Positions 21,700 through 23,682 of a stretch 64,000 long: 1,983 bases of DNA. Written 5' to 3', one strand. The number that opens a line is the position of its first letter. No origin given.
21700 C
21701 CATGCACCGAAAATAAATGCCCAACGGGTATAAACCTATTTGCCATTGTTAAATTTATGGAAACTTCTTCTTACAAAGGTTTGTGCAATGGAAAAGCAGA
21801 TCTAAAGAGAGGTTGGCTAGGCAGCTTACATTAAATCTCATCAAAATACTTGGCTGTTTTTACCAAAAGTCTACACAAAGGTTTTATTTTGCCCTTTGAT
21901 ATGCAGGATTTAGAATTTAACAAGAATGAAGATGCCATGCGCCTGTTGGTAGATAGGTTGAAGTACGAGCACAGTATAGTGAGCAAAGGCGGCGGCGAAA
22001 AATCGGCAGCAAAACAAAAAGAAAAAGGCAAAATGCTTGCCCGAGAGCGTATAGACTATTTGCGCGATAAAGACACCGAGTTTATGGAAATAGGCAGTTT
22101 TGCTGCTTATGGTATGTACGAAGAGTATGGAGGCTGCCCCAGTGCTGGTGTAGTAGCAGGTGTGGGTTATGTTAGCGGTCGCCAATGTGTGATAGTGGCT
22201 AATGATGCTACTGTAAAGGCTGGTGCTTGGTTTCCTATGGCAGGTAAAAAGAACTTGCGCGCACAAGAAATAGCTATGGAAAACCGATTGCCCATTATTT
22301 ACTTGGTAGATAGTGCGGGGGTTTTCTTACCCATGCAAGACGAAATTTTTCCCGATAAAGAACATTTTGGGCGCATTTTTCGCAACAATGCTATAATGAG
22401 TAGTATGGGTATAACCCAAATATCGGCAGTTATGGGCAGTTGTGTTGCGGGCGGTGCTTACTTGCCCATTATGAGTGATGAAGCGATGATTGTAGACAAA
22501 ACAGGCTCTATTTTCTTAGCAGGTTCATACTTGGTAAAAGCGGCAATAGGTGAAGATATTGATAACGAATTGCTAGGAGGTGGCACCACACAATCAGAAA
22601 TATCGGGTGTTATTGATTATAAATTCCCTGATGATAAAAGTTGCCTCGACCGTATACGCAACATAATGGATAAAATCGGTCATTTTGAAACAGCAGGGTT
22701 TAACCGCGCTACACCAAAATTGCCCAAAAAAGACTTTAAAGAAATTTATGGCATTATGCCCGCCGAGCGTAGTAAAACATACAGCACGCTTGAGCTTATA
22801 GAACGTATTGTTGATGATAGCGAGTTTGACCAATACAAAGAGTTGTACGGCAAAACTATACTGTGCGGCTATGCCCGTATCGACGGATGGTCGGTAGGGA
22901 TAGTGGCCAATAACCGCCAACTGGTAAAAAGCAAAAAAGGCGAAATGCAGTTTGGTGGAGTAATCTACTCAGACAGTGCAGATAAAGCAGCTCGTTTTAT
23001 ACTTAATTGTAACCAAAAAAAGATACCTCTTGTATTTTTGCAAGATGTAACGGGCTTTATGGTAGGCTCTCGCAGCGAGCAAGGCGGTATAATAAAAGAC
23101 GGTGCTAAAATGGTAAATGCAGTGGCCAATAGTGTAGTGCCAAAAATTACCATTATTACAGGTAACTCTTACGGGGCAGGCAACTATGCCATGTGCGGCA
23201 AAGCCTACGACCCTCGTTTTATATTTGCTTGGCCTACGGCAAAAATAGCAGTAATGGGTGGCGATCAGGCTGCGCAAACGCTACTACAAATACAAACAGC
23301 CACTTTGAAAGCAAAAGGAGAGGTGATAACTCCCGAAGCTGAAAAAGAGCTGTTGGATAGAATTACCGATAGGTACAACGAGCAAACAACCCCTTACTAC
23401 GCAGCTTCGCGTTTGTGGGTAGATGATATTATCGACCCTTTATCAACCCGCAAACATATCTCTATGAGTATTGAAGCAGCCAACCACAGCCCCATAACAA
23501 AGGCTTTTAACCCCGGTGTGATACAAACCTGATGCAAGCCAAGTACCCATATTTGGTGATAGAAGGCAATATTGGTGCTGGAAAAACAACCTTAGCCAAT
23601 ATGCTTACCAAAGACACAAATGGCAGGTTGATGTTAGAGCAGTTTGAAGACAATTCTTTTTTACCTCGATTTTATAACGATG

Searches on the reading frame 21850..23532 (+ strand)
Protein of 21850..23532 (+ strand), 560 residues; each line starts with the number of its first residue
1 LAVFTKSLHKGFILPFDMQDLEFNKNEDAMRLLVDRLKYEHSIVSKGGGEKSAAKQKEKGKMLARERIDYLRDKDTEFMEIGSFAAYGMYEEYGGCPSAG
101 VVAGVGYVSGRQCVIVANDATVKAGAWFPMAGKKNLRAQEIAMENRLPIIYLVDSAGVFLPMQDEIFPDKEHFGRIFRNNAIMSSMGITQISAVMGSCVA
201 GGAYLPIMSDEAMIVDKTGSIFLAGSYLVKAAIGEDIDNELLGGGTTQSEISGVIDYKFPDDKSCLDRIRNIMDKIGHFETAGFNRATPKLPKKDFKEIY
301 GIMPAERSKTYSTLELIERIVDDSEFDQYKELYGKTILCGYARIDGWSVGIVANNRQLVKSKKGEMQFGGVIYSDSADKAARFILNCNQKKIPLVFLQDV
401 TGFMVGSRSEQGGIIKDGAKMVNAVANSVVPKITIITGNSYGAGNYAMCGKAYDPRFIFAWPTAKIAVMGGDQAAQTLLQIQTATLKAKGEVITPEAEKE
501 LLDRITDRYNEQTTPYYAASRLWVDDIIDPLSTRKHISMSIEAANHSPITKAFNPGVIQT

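Call 109: search_protein_families(library=pfam, proteins=[window:21850-23532:+], max_evalue=0.00001)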
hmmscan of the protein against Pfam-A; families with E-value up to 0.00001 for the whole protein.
window:21850-23532:+ (560 aa): 3 families
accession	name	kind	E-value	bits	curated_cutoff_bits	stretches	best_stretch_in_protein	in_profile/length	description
PF01039.27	Carboxyl_trans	-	9.9e-148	493.2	22.3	1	55-549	1-483/493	Carboxyl transferase domain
PF03255.19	ACCA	-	5.1e-13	49.3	23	1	334-447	91-203/310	Acetyl co-enzyme A carboxylase carboxyltransferase-like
PF06833.16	MdcE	-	2.7e-07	31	32.7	0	388-495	24-130/196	Malonate decarboxylase gamma subunit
